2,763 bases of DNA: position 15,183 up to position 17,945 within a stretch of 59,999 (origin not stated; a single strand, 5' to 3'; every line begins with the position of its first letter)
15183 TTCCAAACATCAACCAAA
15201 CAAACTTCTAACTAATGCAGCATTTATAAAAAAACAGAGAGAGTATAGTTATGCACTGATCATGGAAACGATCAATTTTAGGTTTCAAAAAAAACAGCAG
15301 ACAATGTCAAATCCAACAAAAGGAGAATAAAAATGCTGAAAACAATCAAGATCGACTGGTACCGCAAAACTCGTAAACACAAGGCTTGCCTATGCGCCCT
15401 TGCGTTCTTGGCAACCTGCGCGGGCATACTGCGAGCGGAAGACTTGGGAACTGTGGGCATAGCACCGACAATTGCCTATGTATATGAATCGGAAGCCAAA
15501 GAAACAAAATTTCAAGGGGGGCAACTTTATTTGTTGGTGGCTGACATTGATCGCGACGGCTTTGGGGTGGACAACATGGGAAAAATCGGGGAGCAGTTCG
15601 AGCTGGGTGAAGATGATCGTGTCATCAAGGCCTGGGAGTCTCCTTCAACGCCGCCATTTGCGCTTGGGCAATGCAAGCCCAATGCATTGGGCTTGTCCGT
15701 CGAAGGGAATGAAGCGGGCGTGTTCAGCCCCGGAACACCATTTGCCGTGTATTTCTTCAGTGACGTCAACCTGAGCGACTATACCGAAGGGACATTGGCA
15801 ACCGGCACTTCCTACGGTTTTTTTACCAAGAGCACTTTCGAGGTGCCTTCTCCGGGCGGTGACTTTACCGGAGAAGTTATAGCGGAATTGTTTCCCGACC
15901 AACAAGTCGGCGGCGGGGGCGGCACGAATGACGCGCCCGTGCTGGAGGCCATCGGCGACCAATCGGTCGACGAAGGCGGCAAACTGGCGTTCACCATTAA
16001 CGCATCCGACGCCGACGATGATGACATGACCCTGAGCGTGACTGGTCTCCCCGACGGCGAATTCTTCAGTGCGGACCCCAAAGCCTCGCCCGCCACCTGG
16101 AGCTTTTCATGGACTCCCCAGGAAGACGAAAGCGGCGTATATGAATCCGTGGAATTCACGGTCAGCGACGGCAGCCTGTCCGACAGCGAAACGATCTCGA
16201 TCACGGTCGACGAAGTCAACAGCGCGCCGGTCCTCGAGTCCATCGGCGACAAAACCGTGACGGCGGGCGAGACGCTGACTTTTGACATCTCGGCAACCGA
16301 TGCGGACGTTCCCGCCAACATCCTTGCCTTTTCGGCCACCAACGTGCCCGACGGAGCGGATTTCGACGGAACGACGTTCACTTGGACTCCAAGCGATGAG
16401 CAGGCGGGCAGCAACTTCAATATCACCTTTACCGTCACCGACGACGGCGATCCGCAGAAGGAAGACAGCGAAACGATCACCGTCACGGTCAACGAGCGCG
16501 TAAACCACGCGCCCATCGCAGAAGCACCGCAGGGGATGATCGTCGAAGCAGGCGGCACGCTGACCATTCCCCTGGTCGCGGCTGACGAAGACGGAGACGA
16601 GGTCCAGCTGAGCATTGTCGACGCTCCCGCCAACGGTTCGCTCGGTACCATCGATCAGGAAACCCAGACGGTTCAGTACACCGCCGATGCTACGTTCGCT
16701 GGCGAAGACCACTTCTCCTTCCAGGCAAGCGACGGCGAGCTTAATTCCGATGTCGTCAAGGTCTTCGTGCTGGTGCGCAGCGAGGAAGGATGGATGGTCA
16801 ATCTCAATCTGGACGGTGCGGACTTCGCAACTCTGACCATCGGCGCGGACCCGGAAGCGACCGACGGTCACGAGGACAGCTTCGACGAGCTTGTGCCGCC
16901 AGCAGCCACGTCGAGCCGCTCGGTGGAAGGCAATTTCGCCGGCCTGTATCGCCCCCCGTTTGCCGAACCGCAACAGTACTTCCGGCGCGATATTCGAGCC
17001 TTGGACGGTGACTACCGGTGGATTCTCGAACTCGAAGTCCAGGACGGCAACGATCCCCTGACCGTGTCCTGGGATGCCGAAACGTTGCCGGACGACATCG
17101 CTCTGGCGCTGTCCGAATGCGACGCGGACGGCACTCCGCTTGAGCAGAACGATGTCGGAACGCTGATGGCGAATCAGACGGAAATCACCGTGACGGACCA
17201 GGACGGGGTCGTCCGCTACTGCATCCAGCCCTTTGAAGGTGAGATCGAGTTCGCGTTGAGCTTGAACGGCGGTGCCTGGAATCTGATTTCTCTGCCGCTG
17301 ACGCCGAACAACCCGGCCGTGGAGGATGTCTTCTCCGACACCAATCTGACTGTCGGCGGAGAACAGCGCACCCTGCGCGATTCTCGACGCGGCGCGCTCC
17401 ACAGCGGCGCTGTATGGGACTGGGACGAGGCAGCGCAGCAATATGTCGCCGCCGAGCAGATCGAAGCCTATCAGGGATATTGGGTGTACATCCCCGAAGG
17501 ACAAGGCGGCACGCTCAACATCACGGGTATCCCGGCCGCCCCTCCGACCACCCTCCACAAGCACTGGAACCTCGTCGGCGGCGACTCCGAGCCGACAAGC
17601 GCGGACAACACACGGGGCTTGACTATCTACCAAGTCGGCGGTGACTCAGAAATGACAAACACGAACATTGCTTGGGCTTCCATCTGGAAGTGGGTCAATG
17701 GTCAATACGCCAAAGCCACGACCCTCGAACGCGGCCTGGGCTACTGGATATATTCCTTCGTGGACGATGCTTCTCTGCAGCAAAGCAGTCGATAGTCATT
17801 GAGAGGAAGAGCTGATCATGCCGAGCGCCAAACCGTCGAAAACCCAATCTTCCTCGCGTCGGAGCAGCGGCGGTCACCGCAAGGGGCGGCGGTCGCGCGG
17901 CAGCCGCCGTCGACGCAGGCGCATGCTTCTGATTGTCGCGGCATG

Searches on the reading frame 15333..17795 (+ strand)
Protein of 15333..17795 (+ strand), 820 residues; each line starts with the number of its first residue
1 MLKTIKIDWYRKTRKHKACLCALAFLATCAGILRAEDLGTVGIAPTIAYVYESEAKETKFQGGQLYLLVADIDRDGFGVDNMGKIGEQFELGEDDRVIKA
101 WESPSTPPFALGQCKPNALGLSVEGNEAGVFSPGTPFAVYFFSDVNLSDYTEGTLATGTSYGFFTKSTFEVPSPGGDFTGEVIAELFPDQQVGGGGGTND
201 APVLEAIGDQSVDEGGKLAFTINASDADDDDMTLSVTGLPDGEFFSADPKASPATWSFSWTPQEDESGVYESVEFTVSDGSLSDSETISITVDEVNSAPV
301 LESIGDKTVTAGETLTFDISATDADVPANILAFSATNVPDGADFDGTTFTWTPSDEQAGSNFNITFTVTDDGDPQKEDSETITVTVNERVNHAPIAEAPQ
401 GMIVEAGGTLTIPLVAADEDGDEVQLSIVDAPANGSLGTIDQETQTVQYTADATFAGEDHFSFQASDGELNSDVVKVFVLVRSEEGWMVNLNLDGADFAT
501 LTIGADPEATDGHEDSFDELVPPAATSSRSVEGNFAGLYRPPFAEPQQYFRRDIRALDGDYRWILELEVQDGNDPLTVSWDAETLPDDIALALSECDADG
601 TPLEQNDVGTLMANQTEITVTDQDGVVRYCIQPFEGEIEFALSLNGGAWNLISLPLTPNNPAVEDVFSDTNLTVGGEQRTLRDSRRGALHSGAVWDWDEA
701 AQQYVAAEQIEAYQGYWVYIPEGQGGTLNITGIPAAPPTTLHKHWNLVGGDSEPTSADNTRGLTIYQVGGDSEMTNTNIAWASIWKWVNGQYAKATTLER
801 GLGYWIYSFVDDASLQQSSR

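Call 36: search_protein_families(library=pfam, proteins=[window:15333-17795:+], max_evalue=0.001)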
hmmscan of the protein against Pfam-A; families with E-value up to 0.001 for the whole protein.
window:15333-17795:+ (820 aa): 4 families
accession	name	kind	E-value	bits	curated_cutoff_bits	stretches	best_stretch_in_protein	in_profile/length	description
PF17963.7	Big_9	-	1.3e-28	100.2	23.6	3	391-477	1-86/89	Bacterial Ig domain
PF05345.18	He_PIG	-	5.6e-17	62.4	24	2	298-385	1-96/96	Putative Ig domain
PF17892.7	Cadherin_5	-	3.2e-12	46.6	26.5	2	390-474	1-90/98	Cadherin-like domain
PF17803.7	Cadherin_4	-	3.1e-11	44.1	25.1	1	381-439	2-62/71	Bacterial cadherin-like domain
